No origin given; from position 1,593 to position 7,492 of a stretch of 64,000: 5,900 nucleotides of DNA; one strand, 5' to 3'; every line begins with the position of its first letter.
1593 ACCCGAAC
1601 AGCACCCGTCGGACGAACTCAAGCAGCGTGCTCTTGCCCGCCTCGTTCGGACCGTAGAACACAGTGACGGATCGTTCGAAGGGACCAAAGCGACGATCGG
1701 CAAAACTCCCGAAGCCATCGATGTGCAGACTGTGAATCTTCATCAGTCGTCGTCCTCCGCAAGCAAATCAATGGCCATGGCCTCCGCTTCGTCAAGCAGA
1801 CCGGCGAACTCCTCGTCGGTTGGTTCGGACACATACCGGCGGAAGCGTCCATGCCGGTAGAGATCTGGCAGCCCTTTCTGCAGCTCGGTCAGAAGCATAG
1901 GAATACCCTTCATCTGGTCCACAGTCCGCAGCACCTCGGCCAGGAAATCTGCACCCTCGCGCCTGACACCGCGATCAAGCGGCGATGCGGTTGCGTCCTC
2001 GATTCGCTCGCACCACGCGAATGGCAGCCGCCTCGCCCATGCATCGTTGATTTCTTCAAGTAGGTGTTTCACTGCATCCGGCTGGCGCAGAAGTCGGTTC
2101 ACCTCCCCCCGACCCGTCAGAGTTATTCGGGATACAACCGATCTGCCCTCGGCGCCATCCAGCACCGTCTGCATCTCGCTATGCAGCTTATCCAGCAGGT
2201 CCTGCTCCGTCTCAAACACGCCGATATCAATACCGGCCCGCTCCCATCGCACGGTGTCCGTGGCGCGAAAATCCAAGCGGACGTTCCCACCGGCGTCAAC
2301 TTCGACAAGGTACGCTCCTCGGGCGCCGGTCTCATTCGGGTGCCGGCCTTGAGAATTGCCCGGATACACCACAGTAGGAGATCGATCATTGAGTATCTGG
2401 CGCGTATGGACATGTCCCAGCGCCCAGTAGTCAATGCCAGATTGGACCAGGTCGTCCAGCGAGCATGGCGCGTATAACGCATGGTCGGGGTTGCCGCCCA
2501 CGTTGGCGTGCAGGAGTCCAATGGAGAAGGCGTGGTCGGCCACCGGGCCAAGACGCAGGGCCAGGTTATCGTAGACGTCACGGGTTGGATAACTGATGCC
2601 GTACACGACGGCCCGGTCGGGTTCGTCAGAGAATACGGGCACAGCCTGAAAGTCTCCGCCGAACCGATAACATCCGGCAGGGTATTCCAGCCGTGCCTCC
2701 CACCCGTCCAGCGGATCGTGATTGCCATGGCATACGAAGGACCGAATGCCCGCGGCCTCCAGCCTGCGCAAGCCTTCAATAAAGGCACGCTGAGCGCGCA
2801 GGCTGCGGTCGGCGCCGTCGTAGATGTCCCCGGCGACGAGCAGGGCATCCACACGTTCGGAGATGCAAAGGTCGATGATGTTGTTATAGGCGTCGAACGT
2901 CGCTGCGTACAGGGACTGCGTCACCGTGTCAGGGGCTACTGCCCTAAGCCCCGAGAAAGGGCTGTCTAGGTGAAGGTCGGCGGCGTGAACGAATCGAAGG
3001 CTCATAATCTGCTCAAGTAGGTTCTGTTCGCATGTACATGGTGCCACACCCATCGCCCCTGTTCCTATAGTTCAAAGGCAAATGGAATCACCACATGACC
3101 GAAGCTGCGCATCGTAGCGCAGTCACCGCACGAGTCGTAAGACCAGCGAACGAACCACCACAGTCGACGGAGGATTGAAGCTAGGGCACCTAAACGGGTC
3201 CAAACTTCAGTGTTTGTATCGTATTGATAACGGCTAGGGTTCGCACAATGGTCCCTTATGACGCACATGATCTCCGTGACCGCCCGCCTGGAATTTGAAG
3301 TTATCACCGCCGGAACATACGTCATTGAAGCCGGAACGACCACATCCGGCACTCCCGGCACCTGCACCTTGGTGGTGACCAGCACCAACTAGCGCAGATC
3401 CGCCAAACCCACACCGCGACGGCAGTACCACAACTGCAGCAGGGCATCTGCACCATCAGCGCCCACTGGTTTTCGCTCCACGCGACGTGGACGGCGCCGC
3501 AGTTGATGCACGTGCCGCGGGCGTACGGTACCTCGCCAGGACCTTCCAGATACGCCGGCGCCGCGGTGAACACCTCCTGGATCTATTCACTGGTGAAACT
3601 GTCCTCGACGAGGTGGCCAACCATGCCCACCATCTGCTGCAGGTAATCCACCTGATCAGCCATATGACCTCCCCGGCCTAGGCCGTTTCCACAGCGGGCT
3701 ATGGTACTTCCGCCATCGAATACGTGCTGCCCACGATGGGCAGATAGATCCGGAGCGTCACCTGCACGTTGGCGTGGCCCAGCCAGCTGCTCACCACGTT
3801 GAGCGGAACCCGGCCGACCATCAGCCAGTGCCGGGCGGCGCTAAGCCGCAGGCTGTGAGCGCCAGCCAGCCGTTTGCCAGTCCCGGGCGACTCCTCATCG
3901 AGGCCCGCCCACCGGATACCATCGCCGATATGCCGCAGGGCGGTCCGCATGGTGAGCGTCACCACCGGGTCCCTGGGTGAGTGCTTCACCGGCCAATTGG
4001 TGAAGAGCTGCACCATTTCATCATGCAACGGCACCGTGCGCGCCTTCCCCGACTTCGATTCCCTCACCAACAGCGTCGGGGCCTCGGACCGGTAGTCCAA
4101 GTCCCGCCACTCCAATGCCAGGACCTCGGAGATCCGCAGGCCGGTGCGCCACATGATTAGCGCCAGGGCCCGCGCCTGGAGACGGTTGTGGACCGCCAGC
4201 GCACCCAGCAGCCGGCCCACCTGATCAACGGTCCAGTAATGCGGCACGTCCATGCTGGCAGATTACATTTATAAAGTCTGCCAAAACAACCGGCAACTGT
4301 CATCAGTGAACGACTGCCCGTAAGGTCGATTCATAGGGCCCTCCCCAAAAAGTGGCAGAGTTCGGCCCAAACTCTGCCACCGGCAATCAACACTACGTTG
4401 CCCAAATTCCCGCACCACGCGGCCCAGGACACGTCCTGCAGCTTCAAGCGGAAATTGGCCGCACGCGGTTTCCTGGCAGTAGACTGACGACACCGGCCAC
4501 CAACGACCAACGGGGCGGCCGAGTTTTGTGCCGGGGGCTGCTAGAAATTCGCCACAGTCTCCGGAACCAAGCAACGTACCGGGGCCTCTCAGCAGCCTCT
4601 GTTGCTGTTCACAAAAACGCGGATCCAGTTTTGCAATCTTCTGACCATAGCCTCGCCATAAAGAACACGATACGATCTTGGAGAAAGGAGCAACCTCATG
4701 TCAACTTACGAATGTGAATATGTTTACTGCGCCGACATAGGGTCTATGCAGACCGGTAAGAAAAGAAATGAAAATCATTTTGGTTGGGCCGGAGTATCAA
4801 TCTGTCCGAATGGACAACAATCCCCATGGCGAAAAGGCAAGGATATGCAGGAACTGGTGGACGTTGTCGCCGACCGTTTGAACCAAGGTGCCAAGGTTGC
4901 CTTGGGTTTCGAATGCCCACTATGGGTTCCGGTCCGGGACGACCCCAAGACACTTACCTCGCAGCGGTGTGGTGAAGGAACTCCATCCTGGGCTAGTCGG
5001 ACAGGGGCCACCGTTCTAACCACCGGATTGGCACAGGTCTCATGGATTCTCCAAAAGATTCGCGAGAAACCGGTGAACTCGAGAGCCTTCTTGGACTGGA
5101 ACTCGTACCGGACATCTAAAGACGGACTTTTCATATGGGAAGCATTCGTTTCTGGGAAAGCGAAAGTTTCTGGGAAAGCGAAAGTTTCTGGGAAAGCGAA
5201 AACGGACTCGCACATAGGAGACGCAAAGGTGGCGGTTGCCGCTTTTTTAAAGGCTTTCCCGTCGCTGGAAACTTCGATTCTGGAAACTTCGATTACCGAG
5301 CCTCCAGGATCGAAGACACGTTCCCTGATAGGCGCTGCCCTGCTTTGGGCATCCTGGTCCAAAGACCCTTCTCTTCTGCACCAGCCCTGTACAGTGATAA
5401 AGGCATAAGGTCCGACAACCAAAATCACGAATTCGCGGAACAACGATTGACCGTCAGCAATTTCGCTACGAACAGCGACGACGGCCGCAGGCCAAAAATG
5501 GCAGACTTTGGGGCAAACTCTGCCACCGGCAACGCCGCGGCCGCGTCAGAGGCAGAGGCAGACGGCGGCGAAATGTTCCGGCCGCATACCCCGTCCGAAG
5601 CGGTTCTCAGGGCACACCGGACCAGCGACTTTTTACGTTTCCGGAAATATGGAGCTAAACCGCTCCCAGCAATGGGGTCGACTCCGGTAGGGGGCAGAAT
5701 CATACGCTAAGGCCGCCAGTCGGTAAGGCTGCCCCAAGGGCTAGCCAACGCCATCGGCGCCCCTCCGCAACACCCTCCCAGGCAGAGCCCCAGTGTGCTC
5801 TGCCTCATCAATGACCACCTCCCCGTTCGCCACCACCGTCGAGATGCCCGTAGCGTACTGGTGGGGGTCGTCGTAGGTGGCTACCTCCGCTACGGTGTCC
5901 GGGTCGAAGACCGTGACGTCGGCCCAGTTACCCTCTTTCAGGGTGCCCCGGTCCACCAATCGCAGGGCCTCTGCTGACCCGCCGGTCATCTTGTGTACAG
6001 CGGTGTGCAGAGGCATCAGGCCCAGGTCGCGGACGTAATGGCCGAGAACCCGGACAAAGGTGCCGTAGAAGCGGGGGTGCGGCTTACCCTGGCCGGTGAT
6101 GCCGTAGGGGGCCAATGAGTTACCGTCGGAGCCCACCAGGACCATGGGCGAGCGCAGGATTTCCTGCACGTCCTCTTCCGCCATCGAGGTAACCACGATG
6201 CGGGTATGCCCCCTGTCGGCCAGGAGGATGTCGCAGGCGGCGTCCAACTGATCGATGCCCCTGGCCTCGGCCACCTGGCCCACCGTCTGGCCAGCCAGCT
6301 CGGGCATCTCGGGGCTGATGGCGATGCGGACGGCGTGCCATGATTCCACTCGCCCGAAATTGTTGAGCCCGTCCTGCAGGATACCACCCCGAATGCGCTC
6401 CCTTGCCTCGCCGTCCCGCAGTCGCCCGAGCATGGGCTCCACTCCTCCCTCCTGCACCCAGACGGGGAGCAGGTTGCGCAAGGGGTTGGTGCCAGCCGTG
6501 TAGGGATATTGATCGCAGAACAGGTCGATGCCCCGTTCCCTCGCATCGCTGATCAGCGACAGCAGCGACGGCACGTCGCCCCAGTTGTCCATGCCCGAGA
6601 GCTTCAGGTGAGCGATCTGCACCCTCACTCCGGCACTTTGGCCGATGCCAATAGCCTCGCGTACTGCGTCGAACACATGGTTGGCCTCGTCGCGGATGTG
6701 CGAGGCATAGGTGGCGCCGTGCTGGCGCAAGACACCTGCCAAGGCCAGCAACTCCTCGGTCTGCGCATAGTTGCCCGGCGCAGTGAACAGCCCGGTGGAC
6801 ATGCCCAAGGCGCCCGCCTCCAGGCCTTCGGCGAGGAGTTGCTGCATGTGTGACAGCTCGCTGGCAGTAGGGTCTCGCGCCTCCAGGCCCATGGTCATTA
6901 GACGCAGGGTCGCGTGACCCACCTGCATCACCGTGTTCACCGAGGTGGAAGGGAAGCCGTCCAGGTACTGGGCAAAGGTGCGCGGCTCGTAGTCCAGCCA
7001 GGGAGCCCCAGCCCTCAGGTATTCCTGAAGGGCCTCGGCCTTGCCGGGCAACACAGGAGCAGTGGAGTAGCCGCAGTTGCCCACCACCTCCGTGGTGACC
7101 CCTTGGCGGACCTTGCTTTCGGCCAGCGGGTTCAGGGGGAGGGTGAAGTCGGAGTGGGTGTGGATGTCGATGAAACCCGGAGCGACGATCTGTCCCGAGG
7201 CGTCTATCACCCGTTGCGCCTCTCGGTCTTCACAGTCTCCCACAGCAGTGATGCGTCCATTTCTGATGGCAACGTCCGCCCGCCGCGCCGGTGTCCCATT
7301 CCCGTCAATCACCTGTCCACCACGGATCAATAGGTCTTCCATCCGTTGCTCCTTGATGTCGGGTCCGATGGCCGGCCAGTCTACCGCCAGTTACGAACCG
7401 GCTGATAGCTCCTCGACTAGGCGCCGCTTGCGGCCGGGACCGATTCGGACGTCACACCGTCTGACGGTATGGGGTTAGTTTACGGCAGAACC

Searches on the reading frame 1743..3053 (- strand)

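Call 42: search_protein_families(library=pfam, proteins=[window:1743-3053:-], max_evalue=0.001)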
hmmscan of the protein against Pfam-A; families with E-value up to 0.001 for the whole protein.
window:1743-3053:- (436 aa): 2 families
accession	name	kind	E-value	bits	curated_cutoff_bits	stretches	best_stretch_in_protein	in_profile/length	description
PF00149.33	Metallophos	-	5.4e-13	50.2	21.5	1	19-217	1-190/191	Calcineurin-like phosphoesterase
PF12850.12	Metallophos_2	-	1.9e-05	25.2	27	1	57-243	17-144/154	Calcineurin-like phosphoesterase superfamily domain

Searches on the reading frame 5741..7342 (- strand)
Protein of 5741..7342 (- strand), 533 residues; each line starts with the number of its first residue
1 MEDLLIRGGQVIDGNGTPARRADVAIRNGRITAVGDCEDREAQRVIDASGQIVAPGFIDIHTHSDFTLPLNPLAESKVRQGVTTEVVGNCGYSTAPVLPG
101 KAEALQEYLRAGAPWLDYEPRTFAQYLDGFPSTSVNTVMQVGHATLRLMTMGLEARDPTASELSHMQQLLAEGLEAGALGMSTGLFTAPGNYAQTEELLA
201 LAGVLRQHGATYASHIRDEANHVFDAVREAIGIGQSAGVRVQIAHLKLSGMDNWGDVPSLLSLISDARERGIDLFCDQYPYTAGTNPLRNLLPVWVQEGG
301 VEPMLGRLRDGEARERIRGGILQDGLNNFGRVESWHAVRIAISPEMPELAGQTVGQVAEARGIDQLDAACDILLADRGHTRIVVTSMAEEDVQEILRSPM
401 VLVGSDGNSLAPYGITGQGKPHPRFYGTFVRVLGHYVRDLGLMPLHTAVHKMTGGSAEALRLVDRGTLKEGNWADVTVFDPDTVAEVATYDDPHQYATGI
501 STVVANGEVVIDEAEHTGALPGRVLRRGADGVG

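Call 42: search_protein_families(library=pfam, proteins=[window:5741-7342:-], max_evalue=0.001)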
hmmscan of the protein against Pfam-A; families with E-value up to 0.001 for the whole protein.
window:5741-7342:- (533 aa): 2 families
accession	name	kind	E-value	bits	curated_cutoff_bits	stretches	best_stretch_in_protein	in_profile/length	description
PF07969.17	Amidohydro_3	-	2.5e-31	110.1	29.7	1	44-511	1-472/472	Amidohydrolase family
PF01979.26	Amidohydro_1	-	5.3e-07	29.6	25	0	434-510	273-345/345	Amidohydrolase family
